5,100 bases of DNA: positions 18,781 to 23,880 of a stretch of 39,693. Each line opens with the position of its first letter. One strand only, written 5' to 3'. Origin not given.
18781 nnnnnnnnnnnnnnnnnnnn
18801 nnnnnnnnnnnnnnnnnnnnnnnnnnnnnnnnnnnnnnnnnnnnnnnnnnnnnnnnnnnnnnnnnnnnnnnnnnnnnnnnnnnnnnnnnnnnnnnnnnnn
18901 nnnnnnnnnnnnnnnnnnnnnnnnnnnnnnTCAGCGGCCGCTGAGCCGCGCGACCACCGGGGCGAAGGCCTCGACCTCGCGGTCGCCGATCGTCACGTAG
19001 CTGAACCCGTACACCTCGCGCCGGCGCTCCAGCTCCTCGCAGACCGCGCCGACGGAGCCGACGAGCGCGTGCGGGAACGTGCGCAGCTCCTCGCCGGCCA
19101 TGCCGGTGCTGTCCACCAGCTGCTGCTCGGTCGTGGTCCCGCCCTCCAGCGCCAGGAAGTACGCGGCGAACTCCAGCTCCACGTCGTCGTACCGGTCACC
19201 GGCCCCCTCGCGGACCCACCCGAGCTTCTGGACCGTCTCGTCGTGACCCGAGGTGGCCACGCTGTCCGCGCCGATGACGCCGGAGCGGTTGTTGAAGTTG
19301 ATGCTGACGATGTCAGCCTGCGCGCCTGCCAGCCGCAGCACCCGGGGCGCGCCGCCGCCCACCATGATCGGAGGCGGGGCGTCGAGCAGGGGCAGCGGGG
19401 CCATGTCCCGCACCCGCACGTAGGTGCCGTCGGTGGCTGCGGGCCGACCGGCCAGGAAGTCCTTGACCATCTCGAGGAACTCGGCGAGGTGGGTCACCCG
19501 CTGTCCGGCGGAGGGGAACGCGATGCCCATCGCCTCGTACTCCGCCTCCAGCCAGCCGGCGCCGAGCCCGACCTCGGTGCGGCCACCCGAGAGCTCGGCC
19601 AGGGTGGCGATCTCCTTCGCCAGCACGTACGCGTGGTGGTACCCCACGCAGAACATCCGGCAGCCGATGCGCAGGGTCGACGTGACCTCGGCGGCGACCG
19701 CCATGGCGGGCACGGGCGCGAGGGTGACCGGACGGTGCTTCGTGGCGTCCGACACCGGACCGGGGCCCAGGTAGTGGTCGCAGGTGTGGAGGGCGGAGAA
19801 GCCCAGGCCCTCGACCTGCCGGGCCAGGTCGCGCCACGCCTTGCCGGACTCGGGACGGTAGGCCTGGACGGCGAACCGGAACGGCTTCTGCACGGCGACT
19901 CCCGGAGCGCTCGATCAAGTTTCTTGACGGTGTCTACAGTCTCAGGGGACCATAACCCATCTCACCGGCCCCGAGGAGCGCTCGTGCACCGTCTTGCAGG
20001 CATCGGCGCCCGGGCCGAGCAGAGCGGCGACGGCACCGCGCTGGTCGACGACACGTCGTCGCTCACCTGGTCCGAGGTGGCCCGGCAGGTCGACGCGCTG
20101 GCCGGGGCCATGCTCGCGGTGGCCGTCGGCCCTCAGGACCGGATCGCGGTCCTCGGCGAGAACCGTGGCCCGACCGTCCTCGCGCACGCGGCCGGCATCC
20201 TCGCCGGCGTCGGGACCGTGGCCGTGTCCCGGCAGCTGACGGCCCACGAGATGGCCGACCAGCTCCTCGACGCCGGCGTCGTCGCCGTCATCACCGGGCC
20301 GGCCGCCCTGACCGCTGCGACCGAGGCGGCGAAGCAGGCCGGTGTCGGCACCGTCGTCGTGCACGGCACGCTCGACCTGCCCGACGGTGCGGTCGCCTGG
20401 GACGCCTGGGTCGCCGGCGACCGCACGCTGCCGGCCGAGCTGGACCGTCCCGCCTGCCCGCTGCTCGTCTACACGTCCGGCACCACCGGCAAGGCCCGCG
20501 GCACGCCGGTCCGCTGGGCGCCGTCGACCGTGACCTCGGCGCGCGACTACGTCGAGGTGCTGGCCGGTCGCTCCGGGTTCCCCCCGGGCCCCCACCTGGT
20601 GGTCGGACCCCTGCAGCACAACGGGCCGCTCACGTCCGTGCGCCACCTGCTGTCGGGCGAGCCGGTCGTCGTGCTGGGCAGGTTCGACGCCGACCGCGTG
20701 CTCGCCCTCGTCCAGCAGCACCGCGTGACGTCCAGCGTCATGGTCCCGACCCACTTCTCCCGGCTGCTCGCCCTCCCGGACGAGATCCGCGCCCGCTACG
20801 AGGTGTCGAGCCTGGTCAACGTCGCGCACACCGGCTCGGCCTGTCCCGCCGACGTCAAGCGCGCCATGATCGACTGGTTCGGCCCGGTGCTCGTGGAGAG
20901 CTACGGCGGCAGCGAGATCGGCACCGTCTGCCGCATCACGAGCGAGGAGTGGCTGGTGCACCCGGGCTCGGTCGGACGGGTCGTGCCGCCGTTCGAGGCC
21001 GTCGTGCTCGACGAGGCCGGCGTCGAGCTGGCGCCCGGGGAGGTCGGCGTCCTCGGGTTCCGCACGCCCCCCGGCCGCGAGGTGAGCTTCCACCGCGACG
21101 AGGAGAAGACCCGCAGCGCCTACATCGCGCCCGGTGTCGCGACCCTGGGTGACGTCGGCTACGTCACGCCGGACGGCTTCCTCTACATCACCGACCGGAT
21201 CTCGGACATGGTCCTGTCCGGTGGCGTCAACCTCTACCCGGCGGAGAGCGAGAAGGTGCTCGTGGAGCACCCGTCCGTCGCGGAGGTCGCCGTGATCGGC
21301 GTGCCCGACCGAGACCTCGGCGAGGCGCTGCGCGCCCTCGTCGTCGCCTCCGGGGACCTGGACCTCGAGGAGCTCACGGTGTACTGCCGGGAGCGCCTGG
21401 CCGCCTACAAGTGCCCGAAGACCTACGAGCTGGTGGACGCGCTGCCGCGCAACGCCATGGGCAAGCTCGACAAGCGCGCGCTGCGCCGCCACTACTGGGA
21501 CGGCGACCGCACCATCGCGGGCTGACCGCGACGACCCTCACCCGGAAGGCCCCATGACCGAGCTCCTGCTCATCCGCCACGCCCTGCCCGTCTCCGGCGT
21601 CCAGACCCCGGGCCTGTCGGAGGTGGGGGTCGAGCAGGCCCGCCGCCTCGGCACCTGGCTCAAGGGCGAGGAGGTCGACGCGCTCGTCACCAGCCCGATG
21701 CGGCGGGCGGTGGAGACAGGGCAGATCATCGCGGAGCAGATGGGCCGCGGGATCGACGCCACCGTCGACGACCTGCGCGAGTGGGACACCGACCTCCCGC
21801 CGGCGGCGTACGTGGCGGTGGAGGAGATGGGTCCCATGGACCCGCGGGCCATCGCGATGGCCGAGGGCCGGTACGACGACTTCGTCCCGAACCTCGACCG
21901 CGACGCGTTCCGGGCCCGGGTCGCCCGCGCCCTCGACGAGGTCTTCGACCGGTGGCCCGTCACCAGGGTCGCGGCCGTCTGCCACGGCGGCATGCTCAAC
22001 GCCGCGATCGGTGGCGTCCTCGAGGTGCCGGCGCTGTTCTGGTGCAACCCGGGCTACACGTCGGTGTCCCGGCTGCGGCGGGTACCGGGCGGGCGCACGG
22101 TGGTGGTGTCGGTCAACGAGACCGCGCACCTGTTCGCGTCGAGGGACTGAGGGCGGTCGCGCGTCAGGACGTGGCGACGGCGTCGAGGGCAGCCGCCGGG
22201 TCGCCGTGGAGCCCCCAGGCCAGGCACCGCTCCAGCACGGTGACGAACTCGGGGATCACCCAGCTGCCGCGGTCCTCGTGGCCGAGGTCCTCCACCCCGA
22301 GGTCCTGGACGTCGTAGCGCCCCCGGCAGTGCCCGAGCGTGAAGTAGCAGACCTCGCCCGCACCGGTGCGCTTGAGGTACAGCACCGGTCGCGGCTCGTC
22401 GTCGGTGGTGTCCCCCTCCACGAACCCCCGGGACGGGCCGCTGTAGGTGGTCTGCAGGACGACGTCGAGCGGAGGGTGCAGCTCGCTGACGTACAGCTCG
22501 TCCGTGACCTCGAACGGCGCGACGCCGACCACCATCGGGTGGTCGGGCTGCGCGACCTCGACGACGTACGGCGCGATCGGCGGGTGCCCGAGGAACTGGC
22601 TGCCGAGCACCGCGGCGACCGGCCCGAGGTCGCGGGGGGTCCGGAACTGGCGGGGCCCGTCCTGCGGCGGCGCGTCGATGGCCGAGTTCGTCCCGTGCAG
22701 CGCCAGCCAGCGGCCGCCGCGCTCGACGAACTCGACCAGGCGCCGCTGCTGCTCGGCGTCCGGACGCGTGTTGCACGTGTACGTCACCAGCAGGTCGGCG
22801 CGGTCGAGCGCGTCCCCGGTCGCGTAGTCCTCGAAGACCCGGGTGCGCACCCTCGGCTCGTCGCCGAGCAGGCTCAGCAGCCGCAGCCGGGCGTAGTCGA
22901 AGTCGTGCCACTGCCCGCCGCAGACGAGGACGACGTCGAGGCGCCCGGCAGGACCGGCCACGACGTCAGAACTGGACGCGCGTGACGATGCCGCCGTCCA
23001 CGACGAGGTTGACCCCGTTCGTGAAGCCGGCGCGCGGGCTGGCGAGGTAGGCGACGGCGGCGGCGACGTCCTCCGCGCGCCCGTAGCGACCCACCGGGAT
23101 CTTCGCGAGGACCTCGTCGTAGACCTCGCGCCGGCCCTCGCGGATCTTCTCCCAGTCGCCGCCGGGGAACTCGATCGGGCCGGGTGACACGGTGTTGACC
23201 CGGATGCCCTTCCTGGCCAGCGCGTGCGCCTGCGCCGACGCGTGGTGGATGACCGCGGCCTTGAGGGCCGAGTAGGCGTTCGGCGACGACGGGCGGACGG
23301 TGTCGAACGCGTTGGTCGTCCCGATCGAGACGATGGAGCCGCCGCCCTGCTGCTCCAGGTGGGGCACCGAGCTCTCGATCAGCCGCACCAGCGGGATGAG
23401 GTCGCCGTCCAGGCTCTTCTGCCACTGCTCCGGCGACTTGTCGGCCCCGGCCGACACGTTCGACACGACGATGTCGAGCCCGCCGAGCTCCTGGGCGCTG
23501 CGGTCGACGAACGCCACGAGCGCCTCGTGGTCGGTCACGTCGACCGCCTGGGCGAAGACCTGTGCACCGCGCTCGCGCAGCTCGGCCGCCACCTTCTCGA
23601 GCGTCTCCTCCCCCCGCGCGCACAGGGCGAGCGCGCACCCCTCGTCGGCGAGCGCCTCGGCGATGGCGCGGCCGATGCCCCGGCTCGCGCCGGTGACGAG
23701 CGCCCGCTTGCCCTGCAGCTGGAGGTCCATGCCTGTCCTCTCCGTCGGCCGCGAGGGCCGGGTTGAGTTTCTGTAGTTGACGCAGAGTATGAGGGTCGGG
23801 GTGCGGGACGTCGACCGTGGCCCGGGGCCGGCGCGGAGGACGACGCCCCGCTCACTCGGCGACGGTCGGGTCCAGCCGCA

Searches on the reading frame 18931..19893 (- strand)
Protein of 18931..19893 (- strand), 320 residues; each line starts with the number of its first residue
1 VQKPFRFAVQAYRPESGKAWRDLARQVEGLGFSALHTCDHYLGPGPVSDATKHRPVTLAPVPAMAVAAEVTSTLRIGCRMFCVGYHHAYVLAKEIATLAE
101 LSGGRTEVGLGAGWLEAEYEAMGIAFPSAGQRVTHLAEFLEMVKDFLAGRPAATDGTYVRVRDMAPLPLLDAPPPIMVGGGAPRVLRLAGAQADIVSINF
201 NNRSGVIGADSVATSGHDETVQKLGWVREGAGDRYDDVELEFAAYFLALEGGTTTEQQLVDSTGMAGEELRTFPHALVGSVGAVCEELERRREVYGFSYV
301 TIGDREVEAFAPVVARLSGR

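Call 12: search_protein_families(library=pfam, proteins=[window:18931-19893:-], max_evalue=0.001)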
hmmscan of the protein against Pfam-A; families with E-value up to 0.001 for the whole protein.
window:18931-19893:- (320 aa): 1 family
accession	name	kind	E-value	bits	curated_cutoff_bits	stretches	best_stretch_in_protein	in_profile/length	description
PF00296.26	Bac_luciferase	-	1.5e-32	113.6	27.9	1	6-200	10-192/314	Luciferase-like monooxygenase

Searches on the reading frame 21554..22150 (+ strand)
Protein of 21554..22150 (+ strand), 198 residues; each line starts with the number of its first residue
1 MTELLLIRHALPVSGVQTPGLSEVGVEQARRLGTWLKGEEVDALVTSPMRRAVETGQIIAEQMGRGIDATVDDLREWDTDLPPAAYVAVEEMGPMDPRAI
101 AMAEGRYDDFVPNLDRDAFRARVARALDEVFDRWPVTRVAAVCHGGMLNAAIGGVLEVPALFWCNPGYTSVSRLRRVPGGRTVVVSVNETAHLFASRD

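Call 12: search_protein_families(library=pfam, proteins=[window:21554-22150:+], max_evalue=0.001)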
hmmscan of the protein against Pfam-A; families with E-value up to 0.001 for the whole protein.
window:21554-22150:+ (198 aa): 1 family
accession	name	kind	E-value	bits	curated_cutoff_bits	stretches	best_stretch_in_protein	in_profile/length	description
PF00300.27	His_Phos_1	-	1.9e-24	86.9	21.7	1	6-185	3-190/194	Histidine phosphatase superfamily (branch 1)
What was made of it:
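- Checked: A histidine phosphatase gene lies at 21554-22150 (call 12).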

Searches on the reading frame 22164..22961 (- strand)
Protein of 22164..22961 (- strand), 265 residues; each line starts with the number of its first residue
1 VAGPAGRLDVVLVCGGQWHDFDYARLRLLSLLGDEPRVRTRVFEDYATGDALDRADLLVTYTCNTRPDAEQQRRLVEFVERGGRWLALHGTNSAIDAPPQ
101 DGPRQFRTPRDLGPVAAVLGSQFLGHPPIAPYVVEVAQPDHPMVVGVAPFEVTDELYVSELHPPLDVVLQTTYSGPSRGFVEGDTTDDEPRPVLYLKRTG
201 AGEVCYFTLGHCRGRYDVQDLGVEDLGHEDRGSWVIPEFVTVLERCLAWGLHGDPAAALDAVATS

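Call 13: search_protein_families(library=pfam, proteins=[window:22164-22961:-], max_evalue=0.001)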
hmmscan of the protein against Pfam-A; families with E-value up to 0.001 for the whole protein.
window:22164-22961:- (265 aa): 1 family
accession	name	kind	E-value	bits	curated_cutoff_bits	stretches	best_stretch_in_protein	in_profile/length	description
PF06283.17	ThuA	-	1.6e-18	68.1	33.4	1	19-219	13-196/209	Trehalose utilisation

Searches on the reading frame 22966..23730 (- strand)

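Call 13: search_protein_families(library=pfam, proteins=[window:22966-23730:-], max_evalue=0.001)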
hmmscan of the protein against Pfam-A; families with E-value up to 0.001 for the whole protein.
window:22966-23730:- (254 aa): 5 families
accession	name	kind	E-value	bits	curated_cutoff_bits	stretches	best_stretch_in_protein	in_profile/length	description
PF13561.12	adh_short_C2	-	1.1e-50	172.8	27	1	14-248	1-235/236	Enoyl-(Acyl carrier protein) reductase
PF00106.31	adh_short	-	2.1e-41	142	26.6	1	8-187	1-183/195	short chain dehydrogenase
PF08659.16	KR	-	1e-08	35.7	22.6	1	11-91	4-88/180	KR domain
PF13460.12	NAD_binding_10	-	4.9e-08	33.5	27.2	1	14-189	1-149/184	NAD(P)H-binding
PF01370.27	Epimerase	-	0.00021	21.2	20.9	1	10-169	1-160/240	NAD dependent epimerase/dehydratase family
